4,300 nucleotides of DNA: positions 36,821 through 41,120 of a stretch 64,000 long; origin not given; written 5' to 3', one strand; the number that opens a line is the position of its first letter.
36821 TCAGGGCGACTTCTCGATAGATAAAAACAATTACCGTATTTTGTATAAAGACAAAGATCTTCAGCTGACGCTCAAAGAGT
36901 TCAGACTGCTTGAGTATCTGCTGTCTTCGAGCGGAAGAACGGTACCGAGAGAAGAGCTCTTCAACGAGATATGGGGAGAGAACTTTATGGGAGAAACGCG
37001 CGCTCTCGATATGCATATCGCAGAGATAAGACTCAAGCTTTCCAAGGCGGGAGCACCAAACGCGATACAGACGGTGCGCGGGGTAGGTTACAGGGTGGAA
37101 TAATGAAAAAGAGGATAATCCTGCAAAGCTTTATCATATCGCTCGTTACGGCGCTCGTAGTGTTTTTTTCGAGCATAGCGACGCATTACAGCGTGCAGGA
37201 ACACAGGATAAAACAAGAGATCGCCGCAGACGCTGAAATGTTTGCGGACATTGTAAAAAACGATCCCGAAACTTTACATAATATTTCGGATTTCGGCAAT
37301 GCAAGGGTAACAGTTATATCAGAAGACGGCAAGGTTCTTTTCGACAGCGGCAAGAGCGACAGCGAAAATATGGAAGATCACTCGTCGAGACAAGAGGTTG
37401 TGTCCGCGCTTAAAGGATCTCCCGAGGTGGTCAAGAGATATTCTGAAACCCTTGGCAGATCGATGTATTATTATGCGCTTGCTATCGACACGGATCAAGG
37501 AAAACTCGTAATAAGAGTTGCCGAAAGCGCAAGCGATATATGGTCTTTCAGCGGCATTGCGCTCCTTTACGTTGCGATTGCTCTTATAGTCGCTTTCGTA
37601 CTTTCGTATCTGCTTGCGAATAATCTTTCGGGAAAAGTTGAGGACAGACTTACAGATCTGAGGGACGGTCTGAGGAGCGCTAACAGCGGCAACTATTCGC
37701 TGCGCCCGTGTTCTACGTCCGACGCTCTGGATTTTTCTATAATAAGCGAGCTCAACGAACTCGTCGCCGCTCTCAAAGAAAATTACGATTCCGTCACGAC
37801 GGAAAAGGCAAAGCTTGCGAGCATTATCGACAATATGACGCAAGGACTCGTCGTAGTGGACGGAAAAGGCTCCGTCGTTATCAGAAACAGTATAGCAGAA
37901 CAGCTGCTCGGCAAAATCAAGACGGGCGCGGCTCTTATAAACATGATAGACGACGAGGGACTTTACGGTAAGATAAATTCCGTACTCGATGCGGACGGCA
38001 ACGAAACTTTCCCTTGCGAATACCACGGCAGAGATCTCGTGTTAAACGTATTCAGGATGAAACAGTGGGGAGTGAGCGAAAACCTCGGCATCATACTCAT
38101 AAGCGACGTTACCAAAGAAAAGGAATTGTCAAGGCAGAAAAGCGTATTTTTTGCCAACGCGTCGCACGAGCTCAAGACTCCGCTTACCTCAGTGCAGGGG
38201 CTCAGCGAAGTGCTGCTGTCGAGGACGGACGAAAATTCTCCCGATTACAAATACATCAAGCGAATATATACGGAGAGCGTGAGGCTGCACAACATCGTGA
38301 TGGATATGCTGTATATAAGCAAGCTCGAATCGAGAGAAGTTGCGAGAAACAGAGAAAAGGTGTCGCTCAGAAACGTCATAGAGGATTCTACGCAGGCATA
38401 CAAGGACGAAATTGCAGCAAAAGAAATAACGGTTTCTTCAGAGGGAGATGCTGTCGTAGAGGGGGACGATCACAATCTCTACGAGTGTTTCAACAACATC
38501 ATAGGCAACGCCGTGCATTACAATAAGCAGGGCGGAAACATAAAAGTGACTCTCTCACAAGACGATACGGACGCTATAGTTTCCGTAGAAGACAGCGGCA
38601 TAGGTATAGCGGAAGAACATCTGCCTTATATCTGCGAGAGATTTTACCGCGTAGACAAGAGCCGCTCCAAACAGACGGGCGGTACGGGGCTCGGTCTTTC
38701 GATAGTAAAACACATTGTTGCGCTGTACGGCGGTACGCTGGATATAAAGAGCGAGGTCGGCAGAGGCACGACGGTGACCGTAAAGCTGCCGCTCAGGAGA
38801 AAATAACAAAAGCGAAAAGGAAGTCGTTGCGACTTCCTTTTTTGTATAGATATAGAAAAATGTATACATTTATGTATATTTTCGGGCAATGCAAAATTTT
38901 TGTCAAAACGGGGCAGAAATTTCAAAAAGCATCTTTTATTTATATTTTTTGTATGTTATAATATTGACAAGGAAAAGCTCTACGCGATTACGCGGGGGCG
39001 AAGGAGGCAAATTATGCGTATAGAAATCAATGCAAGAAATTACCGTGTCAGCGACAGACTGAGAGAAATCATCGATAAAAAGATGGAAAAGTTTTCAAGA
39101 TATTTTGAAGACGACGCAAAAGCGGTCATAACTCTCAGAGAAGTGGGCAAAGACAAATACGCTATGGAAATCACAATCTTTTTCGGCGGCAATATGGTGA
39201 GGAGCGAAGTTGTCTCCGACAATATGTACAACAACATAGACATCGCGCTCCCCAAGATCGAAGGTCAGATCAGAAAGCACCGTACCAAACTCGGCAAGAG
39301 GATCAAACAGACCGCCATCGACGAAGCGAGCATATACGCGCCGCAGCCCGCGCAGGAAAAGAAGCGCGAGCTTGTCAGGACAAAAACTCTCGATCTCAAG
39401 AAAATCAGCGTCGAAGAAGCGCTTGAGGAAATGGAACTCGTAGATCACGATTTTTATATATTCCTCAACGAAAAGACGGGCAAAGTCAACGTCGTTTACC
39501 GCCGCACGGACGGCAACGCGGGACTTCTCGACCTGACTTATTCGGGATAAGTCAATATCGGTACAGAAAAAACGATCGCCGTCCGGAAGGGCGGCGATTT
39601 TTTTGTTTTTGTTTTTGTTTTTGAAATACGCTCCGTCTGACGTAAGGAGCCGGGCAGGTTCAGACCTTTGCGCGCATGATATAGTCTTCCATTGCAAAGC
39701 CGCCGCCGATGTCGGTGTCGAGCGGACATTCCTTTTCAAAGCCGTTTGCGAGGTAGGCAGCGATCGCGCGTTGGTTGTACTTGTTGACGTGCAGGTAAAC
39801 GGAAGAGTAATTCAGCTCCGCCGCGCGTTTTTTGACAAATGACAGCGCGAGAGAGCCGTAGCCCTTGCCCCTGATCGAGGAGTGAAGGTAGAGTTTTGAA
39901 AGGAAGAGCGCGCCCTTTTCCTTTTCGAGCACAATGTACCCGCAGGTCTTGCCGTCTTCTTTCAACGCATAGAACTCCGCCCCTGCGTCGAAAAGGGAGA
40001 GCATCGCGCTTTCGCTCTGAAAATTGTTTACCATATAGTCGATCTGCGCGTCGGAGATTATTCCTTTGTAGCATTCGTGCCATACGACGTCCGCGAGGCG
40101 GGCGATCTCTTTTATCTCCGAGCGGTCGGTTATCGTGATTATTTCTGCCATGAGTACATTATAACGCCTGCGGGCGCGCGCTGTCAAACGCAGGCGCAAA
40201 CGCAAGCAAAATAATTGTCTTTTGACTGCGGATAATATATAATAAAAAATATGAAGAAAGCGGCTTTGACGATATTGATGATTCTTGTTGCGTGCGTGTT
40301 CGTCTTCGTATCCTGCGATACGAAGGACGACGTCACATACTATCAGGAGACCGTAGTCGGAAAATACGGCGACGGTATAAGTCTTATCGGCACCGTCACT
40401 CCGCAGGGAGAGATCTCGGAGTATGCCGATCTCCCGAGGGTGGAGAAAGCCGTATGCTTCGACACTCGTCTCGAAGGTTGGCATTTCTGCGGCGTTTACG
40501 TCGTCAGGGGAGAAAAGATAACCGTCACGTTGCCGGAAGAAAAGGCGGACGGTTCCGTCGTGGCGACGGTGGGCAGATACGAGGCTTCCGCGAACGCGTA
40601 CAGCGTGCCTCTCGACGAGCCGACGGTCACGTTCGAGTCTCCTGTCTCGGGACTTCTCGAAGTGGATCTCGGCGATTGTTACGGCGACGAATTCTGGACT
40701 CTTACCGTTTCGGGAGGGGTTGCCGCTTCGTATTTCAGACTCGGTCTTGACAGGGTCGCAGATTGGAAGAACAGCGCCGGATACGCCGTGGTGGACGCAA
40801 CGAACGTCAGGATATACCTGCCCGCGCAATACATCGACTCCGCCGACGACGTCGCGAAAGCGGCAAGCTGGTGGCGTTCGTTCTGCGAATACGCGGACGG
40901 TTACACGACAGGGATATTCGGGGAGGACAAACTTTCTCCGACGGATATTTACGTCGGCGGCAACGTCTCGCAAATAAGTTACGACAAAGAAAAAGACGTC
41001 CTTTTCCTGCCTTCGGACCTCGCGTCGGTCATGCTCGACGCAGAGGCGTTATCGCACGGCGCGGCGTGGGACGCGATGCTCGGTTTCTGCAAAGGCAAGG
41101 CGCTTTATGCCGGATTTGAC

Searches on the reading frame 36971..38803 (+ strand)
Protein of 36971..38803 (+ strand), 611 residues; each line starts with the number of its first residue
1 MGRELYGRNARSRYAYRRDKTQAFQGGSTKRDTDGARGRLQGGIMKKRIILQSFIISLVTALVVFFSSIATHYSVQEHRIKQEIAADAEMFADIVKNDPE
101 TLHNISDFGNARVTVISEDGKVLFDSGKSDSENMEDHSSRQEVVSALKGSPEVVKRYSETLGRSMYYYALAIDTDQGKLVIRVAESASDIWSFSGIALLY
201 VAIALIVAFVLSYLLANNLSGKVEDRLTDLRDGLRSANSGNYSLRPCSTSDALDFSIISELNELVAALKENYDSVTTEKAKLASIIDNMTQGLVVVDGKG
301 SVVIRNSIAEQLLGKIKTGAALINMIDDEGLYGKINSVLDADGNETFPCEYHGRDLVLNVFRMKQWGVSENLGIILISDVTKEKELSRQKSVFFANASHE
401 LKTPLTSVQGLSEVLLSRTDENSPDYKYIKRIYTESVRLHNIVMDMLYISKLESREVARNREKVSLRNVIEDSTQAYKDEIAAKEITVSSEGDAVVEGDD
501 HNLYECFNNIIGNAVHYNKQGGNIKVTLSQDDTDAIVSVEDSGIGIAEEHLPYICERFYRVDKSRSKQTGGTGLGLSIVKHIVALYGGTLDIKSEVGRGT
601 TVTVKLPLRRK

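Call 18: search_protein_families(library=pfam, proteins=[window:36971-38803:+], max_evalue=0.00001)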
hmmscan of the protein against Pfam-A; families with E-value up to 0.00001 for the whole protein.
window:36971-38803:+ (611 aa): 4 families
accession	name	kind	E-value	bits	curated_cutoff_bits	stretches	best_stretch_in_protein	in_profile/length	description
PF02518.31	HATPase_c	-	5.4e-31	107.8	26.4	1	498-609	1-110/111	Histidine kinase-, DNA gyrase B-, and HSP90-like ATPase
PF00512.31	HisKA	-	2.4e-16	59.9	26.9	1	390-454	2-65/66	His Kinase A (phospho-acceptor) domain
PF16736.11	sCache_like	-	8.4e-11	42.7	27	1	100-176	34-106/117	Single Cache-like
PF14501.12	HATPase_c_5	-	3.7e-06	27.2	22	0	501-595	4-91/102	GHKL domain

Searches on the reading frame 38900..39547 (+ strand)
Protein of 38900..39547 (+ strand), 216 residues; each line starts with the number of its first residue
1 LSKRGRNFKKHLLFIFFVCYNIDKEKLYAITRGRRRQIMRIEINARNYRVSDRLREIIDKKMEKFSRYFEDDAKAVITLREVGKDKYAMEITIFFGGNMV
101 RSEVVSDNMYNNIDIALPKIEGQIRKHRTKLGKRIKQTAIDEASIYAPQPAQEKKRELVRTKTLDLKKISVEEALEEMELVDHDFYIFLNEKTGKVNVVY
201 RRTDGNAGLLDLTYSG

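Call 18: search_protein_families(library=pfam, proteins=[window:38900-39547:+], max_evalue=0.00001)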
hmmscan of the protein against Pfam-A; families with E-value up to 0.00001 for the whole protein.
window:38900-39547:+ (216 aa): 2 families
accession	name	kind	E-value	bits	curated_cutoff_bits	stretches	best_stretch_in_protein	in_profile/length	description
PF16321.10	Ribosom_S30AE_C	-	2.7e-24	85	25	1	154-209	2-57/57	Sigma 54 modulation/S30EA ribosomal protein C terminus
PF02482.25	Ribosomal_S30AE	-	2.5e-18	67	23.7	1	41-131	1-87/88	Sigma 54 modulation protein / S30EA ribosomal protein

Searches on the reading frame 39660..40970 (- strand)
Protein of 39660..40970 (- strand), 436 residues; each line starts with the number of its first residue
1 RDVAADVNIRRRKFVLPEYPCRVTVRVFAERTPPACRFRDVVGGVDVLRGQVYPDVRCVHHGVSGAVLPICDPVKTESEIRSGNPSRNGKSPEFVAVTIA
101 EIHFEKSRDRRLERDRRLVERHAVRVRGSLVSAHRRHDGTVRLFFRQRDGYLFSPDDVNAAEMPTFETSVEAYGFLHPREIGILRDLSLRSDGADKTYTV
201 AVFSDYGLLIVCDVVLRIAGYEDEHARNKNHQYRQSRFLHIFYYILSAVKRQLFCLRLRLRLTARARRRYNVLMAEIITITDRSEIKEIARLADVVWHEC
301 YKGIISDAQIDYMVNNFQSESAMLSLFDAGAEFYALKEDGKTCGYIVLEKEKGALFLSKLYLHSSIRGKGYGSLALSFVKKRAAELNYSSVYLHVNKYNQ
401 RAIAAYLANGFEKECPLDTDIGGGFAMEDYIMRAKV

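Call 73: search_protein_families(library=pfam, proteins=[window:39660-40970:-], max_evalue=0.00001)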
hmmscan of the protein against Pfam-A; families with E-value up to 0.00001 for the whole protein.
window:39660-40970:- (436 aa): 3 families
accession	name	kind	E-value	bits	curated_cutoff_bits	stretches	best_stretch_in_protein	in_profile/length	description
PF00583.31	Acetyltransf_1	-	1e-13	52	20.7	1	323-411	27-116/116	Acetyltransferase (GNAT) family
PF13508.13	Acetyltransf_7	-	7.3e-09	36.3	27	1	331-413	3-84/84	Acetyltransferase (GNAT) domain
PF13673.13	Acetyltransf_10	-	2.7e-07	31.1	23.6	1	310-413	10-109/128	Acetyltransferase (GNAT) domain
